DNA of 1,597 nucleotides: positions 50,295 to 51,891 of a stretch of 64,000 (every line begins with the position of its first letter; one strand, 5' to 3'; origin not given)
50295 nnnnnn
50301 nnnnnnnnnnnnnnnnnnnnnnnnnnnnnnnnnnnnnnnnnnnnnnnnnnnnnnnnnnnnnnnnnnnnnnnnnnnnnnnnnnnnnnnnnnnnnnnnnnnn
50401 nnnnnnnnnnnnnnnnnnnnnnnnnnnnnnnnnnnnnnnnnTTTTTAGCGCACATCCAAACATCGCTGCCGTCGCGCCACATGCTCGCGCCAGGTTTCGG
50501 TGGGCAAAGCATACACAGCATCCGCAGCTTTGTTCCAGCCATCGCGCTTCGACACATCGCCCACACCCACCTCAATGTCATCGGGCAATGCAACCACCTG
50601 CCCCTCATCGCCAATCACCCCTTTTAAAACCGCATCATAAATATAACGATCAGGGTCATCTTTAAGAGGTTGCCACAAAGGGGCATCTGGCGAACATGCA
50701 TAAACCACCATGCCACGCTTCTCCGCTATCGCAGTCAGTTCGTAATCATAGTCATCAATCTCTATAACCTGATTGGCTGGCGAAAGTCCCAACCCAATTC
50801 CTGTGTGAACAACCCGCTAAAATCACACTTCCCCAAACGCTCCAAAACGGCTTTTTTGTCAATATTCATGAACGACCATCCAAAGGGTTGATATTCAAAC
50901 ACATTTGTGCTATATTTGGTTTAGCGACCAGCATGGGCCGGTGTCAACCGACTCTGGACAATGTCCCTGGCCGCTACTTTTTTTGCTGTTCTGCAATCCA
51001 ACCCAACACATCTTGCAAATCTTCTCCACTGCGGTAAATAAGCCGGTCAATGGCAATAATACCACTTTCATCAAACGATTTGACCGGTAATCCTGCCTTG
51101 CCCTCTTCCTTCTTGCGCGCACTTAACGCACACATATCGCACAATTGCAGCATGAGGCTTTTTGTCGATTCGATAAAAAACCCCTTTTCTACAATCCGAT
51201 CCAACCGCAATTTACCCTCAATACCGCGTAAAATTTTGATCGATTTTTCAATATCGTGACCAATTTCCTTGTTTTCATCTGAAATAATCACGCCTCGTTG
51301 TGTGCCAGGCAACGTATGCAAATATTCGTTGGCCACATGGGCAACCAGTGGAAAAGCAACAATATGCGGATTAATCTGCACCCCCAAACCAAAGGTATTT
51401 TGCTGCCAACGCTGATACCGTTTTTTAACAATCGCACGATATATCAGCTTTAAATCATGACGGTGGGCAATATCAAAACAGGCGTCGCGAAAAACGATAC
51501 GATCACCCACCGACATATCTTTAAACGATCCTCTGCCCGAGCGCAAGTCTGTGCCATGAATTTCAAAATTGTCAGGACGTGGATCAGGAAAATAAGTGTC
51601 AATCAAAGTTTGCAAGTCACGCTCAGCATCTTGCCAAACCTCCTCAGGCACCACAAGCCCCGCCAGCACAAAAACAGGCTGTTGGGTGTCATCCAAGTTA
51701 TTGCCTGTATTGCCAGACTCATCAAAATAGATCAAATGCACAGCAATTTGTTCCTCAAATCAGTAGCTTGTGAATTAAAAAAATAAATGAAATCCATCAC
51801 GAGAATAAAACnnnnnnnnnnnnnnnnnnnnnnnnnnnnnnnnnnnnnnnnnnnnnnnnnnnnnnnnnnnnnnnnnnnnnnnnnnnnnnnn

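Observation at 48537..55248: PLD-nuclease::SNF2-helicase fusion + DUF3800 + N6-adenine methyltransferase: a restriction-like defence module that fits no canonical type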

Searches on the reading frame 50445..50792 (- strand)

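Call 5: search_protein_families(library=pfam, proteins=[window:50445-50792:-], max_evalue=0.01)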
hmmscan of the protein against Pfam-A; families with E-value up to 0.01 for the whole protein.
window:50445-50792:- (115 aa): 0 families

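Call 6: search_protein_families(library=padloc, proteins=[window:50445-50792:-], max_evalue=0.01)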
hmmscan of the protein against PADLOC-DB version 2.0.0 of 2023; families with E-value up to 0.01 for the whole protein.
window:50445-50792:- (115 aa): 1 family
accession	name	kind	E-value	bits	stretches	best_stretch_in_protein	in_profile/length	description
PDLC03628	REase_MTase_IIG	-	3.1e-27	93.1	1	36-115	374-447/1100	Type IIG restriction enzyme-methyltransferase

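Call 7: search_protein_families(library=ncbifam, proteins=[window:50445-50792:-], max_evalue=0.01)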
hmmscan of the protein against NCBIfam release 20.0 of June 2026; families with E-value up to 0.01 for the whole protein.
window:50445-50792:- (115 aa): 0 families

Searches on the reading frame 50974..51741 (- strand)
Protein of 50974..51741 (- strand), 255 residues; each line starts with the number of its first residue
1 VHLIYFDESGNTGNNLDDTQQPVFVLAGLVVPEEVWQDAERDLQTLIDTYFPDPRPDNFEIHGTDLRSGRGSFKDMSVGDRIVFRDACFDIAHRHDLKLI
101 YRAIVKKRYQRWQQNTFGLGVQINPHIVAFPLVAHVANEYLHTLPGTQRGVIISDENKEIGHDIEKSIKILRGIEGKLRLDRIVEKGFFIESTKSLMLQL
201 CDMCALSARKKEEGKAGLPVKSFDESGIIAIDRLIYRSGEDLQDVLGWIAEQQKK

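Call 5: search_protein_families(library=pfam, proteins=[window:50974-51741:-], max_evalue=0.01)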
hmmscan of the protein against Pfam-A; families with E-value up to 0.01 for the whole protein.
window:50974-51741:- (255 aa): 1 family
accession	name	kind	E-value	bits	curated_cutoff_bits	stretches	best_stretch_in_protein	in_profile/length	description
PF12686.12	DUF3800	-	1.3e-13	52.3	21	1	3-208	1-146/149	Protein of unknown function (DUF3800)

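Call 6: search_protein_families(library=padloc, proteins=[window:50974-51741:-], max_evalue=0.01)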
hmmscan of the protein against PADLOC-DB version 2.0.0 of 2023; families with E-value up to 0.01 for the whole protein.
window:50974-51741:- (255 aa): 2 families
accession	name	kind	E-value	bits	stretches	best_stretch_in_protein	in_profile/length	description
PDLC04353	PDC-M04A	-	0.0029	15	0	4-50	7-49/232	-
PDLC05033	PDC-S51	-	0.004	14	0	4-47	27-73/376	-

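Call 7: search_protein_families(library=ncbifam, proteins=[window:50974-51741:-], max_evalue=0.01)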
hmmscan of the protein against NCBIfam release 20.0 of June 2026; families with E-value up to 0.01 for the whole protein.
window:50974-51741:- (255 aa): 0 families

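Call 30: search_solved_structures(query=window:50974-51741:-, max_evalue=1)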
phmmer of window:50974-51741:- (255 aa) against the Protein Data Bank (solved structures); distinct sequences matched with E-value up to 1: 0.

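Call 31: find_homologous_proteins(query=window:50974-51741:-, max_evalue=0.00001)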
Query window:50974-51741:- (255 aa): 591 proteins with E <= 0.00001 among 1942 candidates; the best 120 are listed.
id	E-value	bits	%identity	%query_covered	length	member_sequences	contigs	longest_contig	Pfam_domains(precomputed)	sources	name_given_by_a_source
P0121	4.4e-169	579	100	100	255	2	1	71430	PF12686.13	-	-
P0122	1.2e-137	476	82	100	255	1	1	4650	PF12686.13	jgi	jgi:hypothetical protein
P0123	9.0e-111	388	65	100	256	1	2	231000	PF12686.13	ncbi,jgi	-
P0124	6.9e-108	378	66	100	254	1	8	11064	PF12686.13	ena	-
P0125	3.5e-103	363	63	100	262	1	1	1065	PF12686.13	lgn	-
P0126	8.9e-102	358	61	100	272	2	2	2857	PF12686.13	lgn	-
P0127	1.7e-101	357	60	100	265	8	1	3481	PF12686.13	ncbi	-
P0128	4.3e-101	356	66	93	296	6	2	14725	PF12686.13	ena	-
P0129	2.1e-99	350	59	100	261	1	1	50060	PF12686.13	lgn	-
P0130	5.8e-99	349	65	93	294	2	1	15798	PF12686.13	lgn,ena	-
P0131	1.1e-98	348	60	100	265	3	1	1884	PF12686.13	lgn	-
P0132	1.3e-98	348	60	100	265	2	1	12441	PF12686.13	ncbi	-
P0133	1.5e-98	348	59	99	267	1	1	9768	PF12686.13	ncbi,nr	ncbi:MAG: DUF3800 domain-containing protein [Planctomycetaceae bacterium]|nr:DUF3800 domain-containi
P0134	2.3e-98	347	61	100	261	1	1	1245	PF12686.13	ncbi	-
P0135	2.4e-98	347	60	100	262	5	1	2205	PF12686.13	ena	-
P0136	3.4e-98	346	61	100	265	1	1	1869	PF12686.13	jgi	jgi:hypothetical protein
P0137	7.1e-98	345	59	100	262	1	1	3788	PF12686.13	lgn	-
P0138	8.2e-98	345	65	93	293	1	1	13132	PF12686.13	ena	-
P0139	2.3e-97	344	58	100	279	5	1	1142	PF12686.13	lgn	-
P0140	2.9e-97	343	62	99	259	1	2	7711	PF12686.13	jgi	jgi:hypothetical protein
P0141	3.2e-97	343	60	99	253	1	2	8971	PF12686.13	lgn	-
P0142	3.4e-97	343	62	100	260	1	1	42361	PF12686.13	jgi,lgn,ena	-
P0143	4.4e-97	343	62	99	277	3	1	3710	PF12686.13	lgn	-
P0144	5.3e-97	343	59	100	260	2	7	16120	PF12686.13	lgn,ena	-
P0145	6.9e-97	342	59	100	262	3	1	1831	PF12686.13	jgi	jgi:hypothetical protein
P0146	7.2e-97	342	58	100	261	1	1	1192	PF12686.13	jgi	jgi:hypothetical protein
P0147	2.0e-96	341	62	100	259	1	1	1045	PF12686.13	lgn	-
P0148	2.2e-96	341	60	100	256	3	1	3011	PF12686.13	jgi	jgi:hypothetical protein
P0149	3.0e-96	340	62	99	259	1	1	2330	PF12686.13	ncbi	-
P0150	3.6e-96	340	61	100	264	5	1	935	PF12686.13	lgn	-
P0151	3.9e-96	340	61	99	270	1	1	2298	PF12686.13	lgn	-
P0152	5.0e-96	339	63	93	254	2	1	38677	PF12686.13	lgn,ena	-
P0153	5.5e-96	339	60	99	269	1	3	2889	PF12686.13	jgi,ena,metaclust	metaclust:\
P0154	8.1e-96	339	58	100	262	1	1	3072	PF12686.13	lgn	-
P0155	8.1e-96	339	58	100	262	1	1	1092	PF12686.13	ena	-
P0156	1.0e-95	338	62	99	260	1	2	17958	PF12686.13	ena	-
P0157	1.0e-95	338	59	100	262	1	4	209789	PF12686.13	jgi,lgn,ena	jgi:hypothetical protein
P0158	1.1e-95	338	58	100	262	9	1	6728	PF12686.13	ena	-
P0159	1.2e-95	338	59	100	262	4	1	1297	PF12686.13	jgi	-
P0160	1.3e-95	338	58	100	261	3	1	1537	PF12686.13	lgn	-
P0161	1.4e-95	338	61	99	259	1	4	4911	PF12686.13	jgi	jgi:hypothetical protein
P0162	1.6e-95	338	57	100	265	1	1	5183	PF12686.13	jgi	jgi:hypothetical protein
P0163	2.1e-95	337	59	100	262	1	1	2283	PF12686.13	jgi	jgi:hypothetical protein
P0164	2.4e-95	337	58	100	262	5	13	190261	PF12686.13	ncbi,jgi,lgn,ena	ncbi:MAG: DUF3800 domain-containing protein [Thermoguttaceae bacterium]|jgi:hypothetical protein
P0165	2.8e-95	337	63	93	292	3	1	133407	PF12686.13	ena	-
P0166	3.3e-95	337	62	99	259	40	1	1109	PF12686.13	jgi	-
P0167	3.9e-95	336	61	99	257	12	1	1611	PF12686.13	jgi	-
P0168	3.9e-95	336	59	100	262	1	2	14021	PF12686.13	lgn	-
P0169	4.0e-95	336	60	99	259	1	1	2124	PF12686.13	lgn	-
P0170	4.2e-95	336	58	100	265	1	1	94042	PF12686.13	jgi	jgi:hypothetical protein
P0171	1.0e-94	335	58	100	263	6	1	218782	PF12686.13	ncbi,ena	-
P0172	1.1e-94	335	60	100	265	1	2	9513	PF12686.13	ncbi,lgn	-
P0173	1.2e-94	335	57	100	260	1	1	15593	PF12686.13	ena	-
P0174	1.3e-94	335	60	100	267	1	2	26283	PF12686.13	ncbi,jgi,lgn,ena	-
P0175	1.7e-94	334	60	100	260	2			PF12686.13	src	-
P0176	1.9e-94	334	59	99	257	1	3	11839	PF12686.13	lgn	-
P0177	2.2e-94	334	60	99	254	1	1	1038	PF12686.13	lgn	-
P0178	2.7e-94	334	57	100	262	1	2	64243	PF12686.13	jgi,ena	jgi:hypothetical protein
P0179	2.9e-94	334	60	99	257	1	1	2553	PF12686.13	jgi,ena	-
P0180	4.5e-94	333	59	100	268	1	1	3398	PF12686.13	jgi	-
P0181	5.1e-94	333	62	100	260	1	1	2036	PF12686.13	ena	-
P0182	5.8e-94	333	57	100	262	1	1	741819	PF12686.13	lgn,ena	-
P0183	6.3e-94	332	61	99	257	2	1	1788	PF12686.13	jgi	jgi:hypothetical protein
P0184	9.8e-94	332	60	93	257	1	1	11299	PF12686.13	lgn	-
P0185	1.2e-93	332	57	100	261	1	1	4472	PF12686.13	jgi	jgi:hypothetical protein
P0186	1.3e-93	331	58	100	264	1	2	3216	PF12686.13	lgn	-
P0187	1.5e-93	331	60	100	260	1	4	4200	PF12686.13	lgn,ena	-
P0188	1.5e-93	331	57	100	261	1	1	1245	PF12686.13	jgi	-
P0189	1.5e-93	331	59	100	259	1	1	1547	PF12686.13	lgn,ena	-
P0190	1.6e-93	331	60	100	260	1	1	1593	PF12686.13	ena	-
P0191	1.7e-93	331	56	100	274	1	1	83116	PF12686.13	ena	-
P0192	1.9e-93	331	58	100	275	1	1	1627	PF12686.13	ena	-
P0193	2.2e-93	331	60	100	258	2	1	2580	PF12686.13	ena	-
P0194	2.6e-93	330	60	99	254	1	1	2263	PF12686.13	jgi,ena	-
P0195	2.8e-93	330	56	100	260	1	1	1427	PF12686.13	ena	-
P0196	3.1e-93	330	56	100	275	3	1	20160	PF12686.13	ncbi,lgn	-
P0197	3.5e-93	330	58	100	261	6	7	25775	PF12686.13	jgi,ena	-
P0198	4.0e-93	330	58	100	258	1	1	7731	PF12686.13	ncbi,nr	ncbi:MAG: DUF3800 domain-containing protein [Planctomycetes bacterium]|nr:DUF3800 domain-containing 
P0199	6.1e-93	329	60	99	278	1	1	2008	PF12686.13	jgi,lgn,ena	-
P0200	6.9e-93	329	58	99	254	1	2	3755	PF12686.13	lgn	-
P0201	7.7e-93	329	57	100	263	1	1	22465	PF12686.13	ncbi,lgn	-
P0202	8.8e-93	329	57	100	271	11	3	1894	PF12686.13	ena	-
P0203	9.0e-93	329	58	99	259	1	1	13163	PF12686.13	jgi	jgi:hypothetical protein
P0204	1.3e-92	328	56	100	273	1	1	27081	PF12686.13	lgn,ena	-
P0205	1.3e-92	328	60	99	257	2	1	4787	PF12686.13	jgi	jgi:hypothetical protein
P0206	1.6e-92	328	56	100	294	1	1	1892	PF12686.13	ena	-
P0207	1.7e-92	328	58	100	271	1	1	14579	PF12686.13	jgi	jgi:hypothetical protein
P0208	1.8e-92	328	57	100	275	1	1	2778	PF12686.13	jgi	-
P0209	2.4e-92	327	59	99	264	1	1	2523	PF12686.13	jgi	jgi:hypothetical protein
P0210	2.8e-92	327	57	100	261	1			PF12686.13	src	-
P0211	3.3e-92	327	58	100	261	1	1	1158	PF12686.13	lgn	-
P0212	3.4e-92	327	60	99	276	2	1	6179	PF12686.13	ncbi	-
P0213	3.7e-92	327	58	99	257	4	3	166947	PF12686.13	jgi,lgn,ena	-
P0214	3.7e-92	327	58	99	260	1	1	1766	PF12686.13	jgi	jgi:hypothetical protein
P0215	4.6e-92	326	58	99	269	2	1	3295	PF12686.13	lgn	-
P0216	5.2e-92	326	55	100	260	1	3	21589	PF12686.13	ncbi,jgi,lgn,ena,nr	ncbi:MAG: DUF3800 domain-containing protein [Rhodopirellula sp.]|nr:DUF3800 domain-containing protei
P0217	5.5e-92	326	59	99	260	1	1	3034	PF12686.13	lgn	-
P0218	6.4e-92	326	59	99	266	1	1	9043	PF12686.13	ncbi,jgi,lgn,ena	jgi:hypothetical protein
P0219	7.0e-92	326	58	100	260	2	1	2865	PF12686.13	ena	-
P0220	7.3e-92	326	60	99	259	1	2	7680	PF12686.13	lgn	-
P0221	9.8e-92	325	57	100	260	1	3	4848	PF12686.13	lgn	-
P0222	1.7e-91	325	58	99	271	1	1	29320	PF12686.13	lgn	-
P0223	2.0e-91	324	60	100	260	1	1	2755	PF12686.13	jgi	jgi:hypothetical protein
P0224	2.0e-91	324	56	100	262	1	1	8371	PF12686.13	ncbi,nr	ncbi:MAG: DUF3800 domain-containing protein [Planctomycetia bacterium]|nr:DUF3800 domain-containing 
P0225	2.0e-91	324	58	100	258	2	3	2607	PF12686.13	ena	-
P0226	2.2e-91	324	59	100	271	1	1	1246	PF12686.13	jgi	jgi:hypothetical protein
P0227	2.3e-91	324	58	100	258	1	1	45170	PF12686.13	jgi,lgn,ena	-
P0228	2.4e-91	324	57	100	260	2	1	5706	PF12686.13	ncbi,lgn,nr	ncbi:MAG: DUF3800 domain-containing protein [Verrucomicrobia bacterium]|nr:DUF3800 domain-containing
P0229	2.7e-91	324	57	100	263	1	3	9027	PF12686.13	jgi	-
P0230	2.8e-91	324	59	100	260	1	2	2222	PF12686.13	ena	-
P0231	2.8e-91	324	60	95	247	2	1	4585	PF12686.13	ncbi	-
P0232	3.1e-91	324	58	99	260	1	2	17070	PF12686.13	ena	-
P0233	3.2e-91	324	57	100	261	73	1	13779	PF12686.13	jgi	jgi:hypothetical protein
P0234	4.8e-91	323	56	100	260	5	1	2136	PF12686.13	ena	-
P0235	5.1e-91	323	57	100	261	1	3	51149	PF12686.13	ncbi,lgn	-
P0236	5.9e-91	323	57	99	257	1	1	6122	PF12686.13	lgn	-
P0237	7.2e-91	322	58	100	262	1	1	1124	PF12686.13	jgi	jgi:hypothetical protein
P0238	7.3e-91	322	60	99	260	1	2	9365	PF12686.13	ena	-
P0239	9.7e-91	322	59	100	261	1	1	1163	PF12686.13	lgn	-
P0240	9.9e-91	322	56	100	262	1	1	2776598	PF12686.13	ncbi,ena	-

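Call 32: find_encoding_contigs(protein=P0123, flank=8000, max_places=2)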
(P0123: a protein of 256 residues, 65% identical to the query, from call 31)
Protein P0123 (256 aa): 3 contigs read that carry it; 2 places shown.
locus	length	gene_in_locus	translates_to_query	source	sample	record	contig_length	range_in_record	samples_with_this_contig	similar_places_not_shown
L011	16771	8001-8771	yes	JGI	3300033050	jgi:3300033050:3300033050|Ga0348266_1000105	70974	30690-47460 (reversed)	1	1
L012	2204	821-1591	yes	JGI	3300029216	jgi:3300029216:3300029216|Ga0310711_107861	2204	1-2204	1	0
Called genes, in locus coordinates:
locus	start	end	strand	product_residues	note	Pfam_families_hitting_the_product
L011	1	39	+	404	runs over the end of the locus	PF13173:AAA_14, PF13401:AAA_22 (faint), PF13635:DUF4143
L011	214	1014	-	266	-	PF00106:adh_short, PF08659:KR (faint), PF13561:adh_short_C2, PF23441:SDR (weak)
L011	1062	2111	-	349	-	PF01170:UPF0020, PF13649:Methyltransf_25 (weak)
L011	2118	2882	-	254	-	PF02633:Creatininase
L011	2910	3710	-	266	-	PF01261:AP_endonuc_2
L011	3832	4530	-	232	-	PF03781:FGE-sulfatase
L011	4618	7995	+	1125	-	PF13091:PLDc_2 (weak), PF00176:SNF2-rel_dom (faint), PF04851:ResIII (faint), PF00271:Helicase_C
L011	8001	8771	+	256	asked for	PF12686:DUF3800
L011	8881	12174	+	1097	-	PF20473:MmeI_Mtase, PF07669:Eco57I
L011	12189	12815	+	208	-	PF02481:DNA_processg_A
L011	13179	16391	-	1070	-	PF00873:ACR_tran, PF02355:SecD_SecF_C (faint), PF03176:MMPL (faint)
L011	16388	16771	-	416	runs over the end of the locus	PF25917:BSH_RND, PF25973:BSH_CzcB (faint)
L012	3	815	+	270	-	?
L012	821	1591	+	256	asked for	PF12686:DUF3800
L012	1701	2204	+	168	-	?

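Call 33: find_encoding_contigs(protein=P0164, flank=8000, max_places=3)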
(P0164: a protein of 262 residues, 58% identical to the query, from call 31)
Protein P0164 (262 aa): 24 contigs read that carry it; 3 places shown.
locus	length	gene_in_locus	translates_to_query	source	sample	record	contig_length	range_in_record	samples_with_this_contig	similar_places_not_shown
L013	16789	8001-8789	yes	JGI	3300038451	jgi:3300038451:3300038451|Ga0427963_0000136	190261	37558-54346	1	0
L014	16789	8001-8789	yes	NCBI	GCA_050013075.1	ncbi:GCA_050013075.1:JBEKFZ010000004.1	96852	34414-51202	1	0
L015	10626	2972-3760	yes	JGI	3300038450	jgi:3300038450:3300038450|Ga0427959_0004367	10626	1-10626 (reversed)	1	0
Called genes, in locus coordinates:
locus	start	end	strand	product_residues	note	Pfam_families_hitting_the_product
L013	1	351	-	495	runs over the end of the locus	-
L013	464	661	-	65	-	-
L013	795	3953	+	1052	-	-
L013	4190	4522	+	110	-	-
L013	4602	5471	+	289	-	PF01678:DAP_epimerase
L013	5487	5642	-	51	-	-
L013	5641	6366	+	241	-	PF04028:DUF374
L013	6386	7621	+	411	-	PF13742:tRNA_anti_2, PF01336:tRNA_anti-codon, PF02601:Exonuc_VII_L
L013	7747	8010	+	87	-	PF10387:DUF2442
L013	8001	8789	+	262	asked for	PF12686:DUF3800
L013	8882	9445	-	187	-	PF08207:EFP_N, PF01132:EFP, PF09285:Elong-fact-P_C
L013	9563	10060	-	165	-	-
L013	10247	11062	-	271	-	PF03807:F420_oxidored, PF14748:P5CR_dimer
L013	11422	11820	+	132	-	-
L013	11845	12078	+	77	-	-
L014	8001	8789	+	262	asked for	PF12686:DUF3800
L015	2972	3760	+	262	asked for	PF12686:DUF3800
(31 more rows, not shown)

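Call 34: find_encoding_contigs(protein=P0240, flank=8000, max_places=2)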
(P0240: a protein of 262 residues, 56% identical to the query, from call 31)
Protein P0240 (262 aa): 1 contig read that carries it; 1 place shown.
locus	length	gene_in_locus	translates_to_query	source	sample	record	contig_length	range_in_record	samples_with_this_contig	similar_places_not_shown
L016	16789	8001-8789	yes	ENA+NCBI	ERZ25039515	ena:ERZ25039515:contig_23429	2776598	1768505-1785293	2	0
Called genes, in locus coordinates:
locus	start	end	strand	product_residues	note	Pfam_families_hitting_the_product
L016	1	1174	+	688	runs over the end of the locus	PF13432:TPR_16, PF00515:TPR_1, PF07719:TPR_2, PF13414:TPR_11, PF13432:TPR_16, PF00515:TPR_1, PF07719:TPR_2, PF13424:TPR_12, +36 more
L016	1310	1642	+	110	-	-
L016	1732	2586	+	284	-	PF01678:DAP_epimerase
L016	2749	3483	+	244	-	PF04028:DUF374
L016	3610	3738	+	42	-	-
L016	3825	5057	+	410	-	PF13742:tRNA_anti_2, PF01336:tRNA_anti-codon, PF02601:Exonuc_VII_L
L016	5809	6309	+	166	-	PF13302:Acetyltransf_3, PF13420:Acetyltransf_4, PF00583:Acetyltransf_1, PF13673:Acetyltransf_10, PF13508:Acetyltransf_7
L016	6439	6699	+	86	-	PF13711:DUF4160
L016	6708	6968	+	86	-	PF10387:DUF2442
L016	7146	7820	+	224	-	PF00515:TPR_1 (faint), PF07719:TPR_2 (faint), PF13414:TPR_11 (faint), PF13431:TPR_17 (faint)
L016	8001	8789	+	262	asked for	PF12686:DUF3800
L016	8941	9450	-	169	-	PF01132:EFP, PF09285:Elong-fact-P_C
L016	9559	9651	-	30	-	-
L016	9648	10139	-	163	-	-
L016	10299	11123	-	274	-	PF03807:F420_oxidored, PF10727:Rossmann-like (weak), PF14748:P5CR_dimer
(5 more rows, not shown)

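Call 35: search_protein_families(library=pfam, proteins=[L011:12189-12815:+, L011:2910-3710:-], max_evalue=0.001)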
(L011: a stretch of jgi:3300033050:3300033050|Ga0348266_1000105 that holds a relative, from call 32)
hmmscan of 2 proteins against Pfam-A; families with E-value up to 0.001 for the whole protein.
L011:12189-12815:+ (208 aa): 1 family
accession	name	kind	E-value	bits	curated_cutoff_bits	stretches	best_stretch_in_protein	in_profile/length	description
PF02481.21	DNA_processg_A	-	3.2e-10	40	29.6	1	3-189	7-194/212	DNA recombination-mediator protein A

L011:2910-3710:- (266 aa): 1 family
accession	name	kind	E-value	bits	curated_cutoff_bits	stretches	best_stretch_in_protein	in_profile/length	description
PF01261.30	AP_endonuc_2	-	1.4e-23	84.3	31.1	1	26-257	7-247/249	Xylose isomerase-like TIM barrel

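Call 52: search_protein_families(library=padloc, proteins=[L011:12189-12815:+], max_evalue=0.001)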
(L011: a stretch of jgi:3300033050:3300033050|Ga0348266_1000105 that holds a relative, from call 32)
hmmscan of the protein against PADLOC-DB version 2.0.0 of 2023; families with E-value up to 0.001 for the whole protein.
L011:12189-12815:+ (208 aa): 1 family
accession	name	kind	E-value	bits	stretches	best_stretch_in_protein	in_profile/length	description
PDLC03927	PsyrA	-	7.5e-16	56.2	1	9-198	100-293/398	-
